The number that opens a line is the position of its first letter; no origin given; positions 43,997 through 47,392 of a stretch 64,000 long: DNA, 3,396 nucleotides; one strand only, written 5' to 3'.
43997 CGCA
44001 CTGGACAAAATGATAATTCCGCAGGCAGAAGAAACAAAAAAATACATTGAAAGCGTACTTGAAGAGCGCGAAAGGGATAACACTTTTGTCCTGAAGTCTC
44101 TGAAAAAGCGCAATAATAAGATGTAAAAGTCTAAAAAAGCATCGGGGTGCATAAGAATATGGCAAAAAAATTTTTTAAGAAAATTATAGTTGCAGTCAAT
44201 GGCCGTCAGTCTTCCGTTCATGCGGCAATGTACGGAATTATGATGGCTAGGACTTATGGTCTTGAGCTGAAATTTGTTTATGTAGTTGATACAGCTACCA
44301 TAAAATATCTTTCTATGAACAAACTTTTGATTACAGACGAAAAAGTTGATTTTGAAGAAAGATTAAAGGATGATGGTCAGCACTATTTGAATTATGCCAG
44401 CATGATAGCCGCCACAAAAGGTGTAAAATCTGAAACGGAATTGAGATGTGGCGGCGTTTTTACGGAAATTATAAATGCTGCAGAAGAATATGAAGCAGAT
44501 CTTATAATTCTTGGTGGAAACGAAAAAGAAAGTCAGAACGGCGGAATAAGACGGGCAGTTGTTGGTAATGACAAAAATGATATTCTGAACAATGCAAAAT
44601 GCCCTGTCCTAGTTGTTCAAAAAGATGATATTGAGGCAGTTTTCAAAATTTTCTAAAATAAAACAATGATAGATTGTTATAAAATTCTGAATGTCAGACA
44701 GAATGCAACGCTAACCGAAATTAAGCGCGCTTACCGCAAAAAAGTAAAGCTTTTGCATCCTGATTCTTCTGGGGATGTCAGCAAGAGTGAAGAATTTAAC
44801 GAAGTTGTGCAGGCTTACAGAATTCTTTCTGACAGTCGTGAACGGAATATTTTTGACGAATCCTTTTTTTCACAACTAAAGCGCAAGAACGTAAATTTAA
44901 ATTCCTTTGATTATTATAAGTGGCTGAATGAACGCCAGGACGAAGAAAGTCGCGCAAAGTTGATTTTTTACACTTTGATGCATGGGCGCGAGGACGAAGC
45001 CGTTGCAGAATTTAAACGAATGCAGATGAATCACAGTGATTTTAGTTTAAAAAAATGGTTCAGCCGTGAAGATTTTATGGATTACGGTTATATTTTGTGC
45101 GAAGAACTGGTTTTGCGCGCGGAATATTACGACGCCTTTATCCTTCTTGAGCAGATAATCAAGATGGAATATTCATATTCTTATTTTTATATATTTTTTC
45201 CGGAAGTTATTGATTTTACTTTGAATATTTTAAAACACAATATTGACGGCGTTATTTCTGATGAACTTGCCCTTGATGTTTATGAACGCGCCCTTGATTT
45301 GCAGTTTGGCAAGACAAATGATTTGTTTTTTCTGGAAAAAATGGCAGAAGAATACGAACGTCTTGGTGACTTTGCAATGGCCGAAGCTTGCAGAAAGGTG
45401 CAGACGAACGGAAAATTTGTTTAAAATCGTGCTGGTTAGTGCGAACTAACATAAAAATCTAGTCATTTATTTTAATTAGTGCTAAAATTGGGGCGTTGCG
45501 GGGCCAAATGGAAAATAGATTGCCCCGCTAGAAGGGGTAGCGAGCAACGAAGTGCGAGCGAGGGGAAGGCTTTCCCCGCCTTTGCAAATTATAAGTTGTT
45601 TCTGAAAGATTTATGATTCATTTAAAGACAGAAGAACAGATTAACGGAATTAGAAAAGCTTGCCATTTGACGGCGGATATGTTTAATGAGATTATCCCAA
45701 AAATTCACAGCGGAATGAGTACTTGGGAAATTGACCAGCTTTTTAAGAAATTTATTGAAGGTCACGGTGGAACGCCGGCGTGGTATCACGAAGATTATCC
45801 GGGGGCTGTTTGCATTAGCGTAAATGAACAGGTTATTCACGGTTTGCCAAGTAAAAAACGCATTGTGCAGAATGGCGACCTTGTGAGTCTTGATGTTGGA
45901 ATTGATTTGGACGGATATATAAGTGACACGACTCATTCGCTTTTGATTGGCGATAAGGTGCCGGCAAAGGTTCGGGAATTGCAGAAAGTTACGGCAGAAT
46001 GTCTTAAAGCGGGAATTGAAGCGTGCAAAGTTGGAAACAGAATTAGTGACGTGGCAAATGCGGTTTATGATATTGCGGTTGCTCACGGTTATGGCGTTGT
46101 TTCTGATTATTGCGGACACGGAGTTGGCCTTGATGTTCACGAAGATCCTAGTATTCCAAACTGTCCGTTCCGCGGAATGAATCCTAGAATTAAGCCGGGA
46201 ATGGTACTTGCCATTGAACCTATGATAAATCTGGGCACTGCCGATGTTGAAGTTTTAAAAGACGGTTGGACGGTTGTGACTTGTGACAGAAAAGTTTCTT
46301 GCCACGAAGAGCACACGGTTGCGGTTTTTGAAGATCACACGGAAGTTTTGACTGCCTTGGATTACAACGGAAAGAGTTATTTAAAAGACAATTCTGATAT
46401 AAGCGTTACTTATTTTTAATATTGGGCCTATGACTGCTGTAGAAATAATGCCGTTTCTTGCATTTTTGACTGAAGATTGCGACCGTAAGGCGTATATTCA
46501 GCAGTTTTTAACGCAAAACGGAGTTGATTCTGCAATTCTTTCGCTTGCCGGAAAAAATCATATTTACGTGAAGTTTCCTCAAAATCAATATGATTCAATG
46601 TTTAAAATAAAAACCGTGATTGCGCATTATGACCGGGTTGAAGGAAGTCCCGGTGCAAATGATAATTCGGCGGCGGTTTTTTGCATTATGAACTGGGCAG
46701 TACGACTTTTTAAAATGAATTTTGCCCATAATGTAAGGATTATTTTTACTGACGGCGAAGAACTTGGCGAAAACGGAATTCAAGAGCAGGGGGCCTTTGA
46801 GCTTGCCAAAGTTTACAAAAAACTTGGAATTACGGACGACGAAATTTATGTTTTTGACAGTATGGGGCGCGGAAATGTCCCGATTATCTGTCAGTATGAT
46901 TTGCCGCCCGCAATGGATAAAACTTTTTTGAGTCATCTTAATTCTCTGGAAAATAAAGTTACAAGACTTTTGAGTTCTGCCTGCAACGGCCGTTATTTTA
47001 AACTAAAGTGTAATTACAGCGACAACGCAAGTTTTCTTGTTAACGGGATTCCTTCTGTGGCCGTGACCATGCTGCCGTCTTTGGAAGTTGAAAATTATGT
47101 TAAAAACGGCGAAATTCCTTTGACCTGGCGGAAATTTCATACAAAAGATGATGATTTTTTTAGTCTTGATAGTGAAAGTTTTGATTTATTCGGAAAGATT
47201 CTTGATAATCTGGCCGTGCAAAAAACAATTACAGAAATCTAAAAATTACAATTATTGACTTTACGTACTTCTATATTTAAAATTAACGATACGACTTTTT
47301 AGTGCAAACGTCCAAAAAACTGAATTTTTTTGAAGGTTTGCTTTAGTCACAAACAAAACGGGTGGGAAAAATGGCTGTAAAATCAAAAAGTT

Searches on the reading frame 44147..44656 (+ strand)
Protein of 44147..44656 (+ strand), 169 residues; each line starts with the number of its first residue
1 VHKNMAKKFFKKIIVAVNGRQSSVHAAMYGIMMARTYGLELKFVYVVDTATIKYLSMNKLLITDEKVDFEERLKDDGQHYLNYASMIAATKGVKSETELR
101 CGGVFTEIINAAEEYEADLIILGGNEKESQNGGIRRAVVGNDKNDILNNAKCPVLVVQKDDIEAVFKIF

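Call 98: search_protein_families(library=pfam, proteins=[window:44147-44656:+], max_evalue=0.00001)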
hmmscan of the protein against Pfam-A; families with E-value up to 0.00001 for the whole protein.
window:44147-44656:+ (169 aa): 1 family
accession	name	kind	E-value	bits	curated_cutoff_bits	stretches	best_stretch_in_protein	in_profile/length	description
PF00582.32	Usp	-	9e-21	75.3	24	1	10-157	2-140/141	Universal stress protein family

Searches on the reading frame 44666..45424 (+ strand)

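Call 98: search_protein_families(library=pfam, proteins=[window:44666-45424:+], max_evalue=0.00001)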
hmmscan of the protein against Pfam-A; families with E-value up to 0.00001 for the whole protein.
window:44666-45424:+ (252 aa): 1 family
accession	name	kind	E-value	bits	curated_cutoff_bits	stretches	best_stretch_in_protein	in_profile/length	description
PF00226.36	DnaJ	-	4.5e-20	71.9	27.8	1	3-64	1-63/63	DnaJ domain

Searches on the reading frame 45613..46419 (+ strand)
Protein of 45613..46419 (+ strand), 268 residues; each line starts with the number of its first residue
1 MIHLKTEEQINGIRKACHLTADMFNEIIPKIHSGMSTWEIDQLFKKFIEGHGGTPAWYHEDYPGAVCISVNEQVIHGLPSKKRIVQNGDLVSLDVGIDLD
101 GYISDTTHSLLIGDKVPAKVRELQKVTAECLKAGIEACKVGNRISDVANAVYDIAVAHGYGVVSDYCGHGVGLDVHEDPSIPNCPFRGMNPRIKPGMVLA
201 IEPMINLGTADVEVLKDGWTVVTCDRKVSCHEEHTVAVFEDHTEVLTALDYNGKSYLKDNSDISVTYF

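Call 98: search_protein_families(library=pfam, proteins=[window:45613-46419:+], max_evalue=0.00001)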
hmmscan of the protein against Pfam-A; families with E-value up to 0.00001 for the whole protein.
window:45613-46419:+ (268 aa): 1 family
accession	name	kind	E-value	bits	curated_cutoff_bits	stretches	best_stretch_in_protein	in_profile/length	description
PF00557.29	Peptidase_M24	-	5.1e-50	170.6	23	1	12-238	2-206/208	Metallopeptidase family M24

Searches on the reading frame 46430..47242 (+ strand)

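Call 99: search_protein_families(library=pfam, proteins=[window:46430-47242:+], max_evalue=0.00001)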
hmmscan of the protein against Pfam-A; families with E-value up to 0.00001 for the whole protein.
window:46430-47242:+ (270 aa): 1 family
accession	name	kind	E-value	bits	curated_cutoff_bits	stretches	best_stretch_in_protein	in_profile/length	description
PF04389.22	Peptidase_M28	-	2e-15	57.5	21.3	1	62-258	16-189/193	Peptidase family M28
